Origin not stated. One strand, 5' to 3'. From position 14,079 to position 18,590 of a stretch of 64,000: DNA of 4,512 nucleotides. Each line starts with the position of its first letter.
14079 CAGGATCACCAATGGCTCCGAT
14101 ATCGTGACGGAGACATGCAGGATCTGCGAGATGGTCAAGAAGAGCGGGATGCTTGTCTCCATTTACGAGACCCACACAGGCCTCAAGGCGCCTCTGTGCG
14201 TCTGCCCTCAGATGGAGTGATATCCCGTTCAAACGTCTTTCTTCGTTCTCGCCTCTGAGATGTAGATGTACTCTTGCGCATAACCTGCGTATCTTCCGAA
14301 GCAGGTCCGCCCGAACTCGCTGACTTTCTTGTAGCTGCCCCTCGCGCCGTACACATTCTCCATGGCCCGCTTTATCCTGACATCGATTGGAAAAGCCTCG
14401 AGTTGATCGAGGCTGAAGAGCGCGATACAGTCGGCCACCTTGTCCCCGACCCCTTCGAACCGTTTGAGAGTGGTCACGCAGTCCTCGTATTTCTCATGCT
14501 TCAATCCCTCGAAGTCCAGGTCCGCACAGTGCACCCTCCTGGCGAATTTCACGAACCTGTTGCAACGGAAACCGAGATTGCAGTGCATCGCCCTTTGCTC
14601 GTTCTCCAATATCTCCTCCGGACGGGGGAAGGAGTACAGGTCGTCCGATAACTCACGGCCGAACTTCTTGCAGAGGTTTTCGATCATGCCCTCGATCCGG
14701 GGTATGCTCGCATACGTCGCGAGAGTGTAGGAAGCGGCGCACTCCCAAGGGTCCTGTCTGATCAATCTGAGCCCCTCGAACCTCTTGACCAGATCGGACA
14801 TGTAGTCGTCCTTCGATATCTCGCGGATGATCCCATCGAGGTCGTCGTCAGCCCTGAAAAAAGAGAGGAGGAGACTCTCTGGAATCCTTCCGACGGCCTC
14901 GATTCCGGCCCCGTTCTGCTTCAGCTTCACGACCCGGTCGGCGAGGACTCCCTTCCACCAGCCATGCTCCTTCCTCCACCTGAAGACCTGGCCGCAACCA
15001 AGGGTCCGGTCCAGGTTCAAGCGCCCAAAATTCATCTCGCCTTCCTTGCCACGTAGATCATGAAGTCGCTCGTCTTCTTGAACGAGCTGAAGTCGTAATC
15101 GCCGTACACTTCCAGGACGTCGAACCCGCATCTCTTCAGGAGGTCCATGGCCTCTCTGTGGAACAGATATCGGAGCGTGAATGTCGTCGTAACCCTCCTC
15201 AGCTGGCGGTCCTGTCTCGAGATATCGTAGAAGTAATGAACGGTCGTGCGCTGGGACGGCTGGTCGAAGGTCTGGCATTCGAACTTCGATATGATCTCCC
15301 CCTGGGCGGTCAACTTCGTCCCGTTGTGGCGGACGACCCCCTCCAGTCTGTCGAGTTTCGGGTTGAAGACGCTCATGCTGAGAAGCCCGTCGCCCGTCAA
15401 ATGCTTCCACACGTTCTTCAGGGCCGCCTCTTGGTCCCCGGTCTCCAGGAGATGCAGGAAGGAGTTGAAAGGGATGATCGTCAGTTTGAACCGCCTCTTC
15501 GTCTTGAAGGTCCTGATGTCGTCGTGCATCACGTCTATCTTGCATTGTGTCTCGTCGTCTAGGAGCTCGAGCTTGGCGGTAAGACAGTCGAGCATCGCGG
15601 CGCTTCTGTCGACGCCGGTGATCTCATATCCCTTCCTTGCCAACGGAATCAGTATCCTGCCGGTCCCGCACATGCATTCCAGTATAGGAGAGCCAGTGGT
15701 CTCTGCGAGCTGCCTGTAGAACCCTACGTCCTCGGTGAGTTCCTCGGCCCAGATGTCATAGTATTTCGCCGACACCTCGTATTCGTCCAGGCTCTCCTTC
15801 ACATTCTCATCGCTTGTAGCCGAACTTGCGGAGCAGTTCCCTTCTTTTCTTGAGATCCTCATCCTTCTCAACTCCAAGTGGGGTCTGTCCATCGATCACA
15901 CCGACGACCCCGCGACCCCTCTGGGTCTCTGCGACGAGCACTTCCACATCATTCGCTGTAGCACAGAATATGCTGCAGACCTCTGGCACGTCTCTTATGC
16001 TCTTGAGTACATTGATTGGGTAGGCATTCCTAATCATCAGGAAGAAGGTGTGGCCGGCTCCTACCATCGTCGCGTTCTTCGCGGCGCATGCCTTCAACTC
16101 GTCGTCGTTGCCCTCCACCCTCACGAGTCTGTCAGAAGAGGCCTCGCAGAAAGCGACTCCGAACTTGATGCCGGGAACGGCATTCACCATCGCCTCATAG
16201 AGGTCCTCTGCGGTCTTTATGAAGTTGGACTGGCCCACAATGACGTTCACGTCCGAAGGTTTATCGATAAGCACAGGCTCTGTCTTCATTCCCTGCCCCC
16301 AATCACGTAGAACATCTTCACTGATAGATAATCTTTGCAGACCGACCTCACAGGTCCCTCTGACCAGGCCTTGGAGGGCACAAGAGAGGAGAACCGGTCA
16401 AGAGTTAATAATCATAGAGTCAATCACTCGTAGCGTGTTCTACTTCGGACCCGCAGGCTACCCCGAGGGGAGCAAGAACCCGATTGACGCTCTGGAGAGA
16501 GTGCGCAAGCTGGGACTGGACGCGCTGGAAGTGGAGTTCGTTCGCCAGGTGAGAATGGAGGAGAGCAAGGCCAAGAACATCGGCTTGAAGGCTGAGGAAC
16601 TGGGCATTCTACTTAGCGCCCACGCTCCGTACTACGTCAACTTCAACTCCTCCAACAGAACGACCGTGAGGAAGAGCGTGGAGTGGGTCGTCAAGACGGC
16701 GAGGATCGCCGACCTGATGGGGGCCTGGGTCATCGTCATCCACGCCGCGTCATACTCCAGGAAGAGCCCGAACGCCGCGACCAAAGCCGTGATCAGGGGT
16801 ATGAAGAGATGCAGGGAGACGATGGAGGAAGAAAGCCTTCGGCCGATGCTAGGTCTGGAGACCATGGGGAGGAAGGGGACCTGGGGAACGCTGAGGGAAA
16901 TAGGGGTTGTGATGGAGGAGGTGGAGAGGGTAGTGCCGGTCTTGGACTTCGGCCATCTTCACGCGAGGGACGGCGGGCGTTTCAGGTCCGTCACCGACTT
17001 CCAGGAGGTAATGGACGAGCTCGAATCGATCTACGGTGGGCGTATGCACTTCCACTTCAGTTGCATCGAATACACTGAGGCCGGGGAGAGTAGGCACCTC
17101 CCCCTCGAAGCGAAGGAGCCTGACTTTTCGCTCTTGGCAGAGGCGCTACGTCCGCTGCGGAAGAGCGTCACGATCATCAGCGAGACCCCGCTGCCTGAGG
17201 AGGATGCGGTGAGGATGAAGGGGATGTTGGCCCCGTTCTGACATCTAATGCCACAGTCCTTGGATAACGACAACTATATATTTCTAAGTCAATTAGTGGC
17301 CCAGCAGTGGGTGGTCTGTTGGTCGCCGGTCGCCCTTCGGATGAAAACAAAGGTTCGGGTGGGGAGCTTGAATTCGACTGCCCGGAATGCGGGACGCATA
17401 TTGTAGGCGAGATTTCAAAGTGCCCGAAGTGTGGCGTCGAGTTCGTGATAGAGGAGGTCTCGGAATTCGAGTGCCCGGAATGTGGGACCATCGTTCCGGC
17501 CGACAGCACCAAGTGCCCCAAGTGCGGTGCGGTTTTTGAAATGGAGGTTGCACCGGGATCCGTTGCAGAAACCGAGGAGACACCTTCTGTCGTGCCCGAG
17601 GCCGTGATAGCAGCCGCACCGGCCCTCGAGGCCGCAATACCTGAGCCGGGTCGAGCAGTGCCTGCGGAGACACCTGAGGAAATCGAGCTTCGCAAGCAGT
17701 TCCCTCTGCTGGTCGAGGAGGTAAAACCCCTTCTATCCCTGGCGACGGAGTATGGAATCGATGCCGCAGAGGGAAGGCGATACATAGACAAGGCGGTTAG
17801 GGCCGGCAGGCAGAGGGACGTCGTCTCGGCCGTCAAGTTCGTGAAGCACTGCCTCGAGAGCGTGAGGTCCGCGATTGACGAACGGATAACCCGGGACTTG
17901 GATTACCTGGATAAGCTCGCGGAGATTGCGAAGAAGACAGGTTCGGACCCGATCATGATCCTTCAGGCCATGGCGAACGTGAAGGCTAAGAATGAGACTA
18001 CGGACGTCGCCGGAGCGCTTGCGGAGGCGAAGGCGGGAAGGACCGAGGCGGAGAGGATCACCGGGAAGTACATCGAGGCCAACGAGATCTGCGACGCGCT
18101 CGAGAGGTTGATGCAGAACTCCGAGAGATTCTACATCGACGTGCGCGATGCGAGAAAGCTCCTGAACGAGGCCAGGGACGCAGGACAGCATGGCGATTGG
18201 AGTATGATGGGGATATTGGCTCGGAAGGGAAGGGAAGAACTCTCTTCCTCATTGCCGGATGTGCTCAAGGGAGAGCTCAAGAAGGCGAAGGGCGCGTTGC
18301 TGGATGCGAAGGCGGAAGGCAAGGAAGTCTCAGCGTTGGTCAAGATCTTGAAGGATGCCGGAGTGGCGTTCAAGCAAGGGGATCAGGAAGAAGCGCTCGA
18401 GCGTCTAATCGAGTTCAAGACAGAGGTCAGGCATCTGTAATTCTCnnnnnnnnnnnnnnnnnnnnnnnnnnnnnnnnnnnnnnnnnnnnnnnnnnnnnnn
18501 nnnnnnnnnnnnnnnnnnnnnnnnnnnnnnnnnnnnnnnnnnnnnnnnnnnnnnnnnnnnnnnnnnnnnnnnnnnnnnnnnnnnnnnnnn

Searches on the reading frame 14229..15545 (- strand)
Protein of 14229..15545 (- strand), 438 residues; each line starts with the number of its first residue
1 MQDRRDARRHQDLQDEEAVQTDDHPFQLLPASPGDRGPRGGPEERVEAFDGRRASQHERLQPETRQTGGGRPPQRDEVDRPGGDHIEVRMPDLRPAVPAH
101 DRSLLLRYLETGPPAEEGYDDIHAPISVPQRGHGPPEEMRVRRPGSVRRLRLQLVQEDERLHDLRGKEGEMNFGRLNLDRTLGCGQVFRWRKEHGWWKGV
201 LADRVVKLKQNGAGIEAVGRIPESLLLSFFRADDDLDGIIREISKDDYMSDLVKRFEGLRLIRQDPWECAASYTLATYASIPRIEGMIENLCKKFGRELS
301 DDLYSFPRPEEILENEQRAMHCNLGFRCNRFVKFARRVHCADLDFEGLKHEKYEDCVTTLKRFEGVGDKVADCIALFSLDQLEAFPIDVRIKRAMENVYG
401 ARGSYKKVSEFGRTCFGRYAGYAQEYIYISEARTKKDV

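Call 92: search_protein_families(library=pfam, proteins=[window:14229-15545:-], max_evalue=0.0001)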
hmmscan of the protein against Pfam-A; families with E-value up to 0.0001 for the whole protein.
window:14229-15545:- (438 aa): 1 family
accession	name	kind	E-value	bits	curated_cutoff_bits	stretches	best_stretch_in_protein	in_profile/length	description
PF07934.18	OGG_N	-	3.9e-17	62.9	23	1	175-269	8-114/115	8-oxoguanine DNA glycosylase, N-terminal domain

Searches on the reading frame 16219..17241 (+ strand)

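Call 92: search_protein_families(library=pfam, proteins=[window:16219-17241:+], max_evalue=0.0001)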
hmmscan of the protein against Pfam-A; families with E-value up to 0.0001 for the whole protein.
window:16219-17241:+ (340 aa): 1 family
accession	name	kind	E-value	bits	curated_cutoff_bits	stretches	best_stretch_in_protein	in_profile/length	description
PF01261.30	AP_endonuc_2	-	4.3e-28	99.1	31.1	1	92-328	1-237/249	Xylose isomerase-like TIM barrel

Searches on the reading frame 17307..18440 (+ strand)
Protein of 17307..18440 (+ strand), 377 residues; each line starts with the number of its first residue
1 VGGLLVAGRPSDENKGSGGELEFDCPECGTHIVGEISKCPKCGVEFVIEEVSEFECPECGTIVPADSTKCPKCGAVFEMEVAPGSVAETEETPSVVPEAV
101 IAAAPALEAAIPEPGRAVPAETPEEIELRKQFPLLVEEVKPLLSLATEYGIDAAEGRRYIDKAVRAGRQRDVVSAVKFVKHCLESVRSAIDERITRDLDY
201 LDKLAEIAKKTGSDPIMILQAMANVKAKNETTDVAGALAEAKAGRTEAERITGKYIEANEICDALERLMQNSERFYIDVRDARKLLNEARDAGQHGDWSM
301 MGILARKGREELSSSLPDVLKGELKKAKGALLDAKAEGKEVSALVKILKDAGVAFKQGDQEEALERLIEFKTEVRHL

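Call 29: search_protein_families(library=pfam, proteins=[window:17307-18440:+], max_evalue=1)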
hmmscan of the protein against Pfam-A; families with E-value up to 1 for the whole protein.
window:17307-18440:+ (377 aa): 42 families (the best 25 are shown)
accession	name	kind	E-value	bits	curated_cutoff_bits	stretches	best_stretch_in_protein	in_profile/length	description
PF13248.11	Zn_ribbon_3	-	5.6e-10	38.8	27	2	52-77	1-26/26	zinc-ribbon domain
PF13240.11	Zn_Ribbon_1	-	6.5e-08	32.6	25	2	56-75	2-21/23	zinc-ribbon domain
PF10571.15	UPF0547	-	6.9e-07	29.7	29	1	55-79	2-26/26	Uncharacterised protein family UPF0547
PF23455.1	DUF7129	-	6.9e-07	29.3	30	2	51-75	9-35/45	Domain of unknown function (DUF7129)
PF12773.13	DZR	-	1.2e-06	29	27.3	1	25-74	1-45/45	Double zinc ribbon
PF08271.17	Zn_Ribbon_TF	-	8.8e-05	22.4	29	2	38-66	2-32/43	TFIIB zinc-binding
PF22747.2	Zn_ribbon_DUF2089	-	0.00016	22.1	27.6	1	39-63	1-22/32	DUF2089 zinc ribbon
PF17032.10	Zn_ribbon_15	-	0.00025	22.2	28.9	2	52-74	51-73/73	zinc-ribbon family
PF07191.17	Zn_ribbon_6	-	0.00028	21.2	25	1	38-86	2-48/67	Double zinc ribbon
PF07282.18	Cas12f1-like_TNB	-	0.00029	21.4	26.3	2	38-66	30-53/60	Cas12f1-like, TNB domain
PF07754.17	HVO_2753_ZBP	-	0.00035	20.7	33.2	1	21-42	15-36/46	Small zinc finger protein HVO_2753-like, Zn-binding pocket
PF10005.14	Zn_ribbon_DZR_6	-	0.00056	21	23.4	1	54-85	2-33/93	zinc-ribbon domain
PF13453.11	Zn_ribbon_TFIIB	-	0.0015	18.3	22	1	38-60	1-23/41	Transcription factor zinc-finger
PF08274.17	Zn_Ribbon_YjdM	-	0.0018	18.7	30.8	1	36-60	2-26/30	PhnA Zinc-Ribbon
PF13717.11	Zn_ribbon_4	-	0.0023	18.3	30.3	0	69-77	27-35/36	zinc-ribbon domain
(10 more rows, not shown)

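Call 75: search_protein_families(library=ncbifam, proteins=[window:17307-18440:+], max_evalue=0.001)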
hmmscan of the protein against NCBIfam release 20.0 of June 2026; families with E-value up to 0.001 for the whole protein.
window:17307-18440:+ (377 aa): 6 families
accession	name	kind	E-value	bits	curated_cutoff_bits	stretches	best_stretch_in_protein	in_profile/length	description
NF033497.1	rubre_like_arch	subfamily_domain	1.1e-07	31.4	32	1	54-75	1-24/34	rubrerythrin-like domain-containing protein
NF041909.1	HVO_2753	equivalog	3.5e-06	26.8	80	0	37-73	10-45/59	HVO_2753 family zinc finger protein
NF049953.1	ribbon_DG_selen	exception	2.8e-05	24.1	130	0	50-77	144-171/172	zinc ribbon-containing (seleno)protein DG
NF011481.0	PRK14890.1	equivalog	0.00012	22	61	0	21-46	26-51/61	putative Zn-ribbon RNA-binding protein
TIGR02098.1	MJ0042_CXXC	domain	0.0008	19.1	20.9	0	68-77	3-12/38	MJ0042-type zinc finger domain-containing protein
NF011149.0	PRK14559.1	equivalog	0.00092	18.1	374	0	25-77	4-51/642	serine/threonine phosphatase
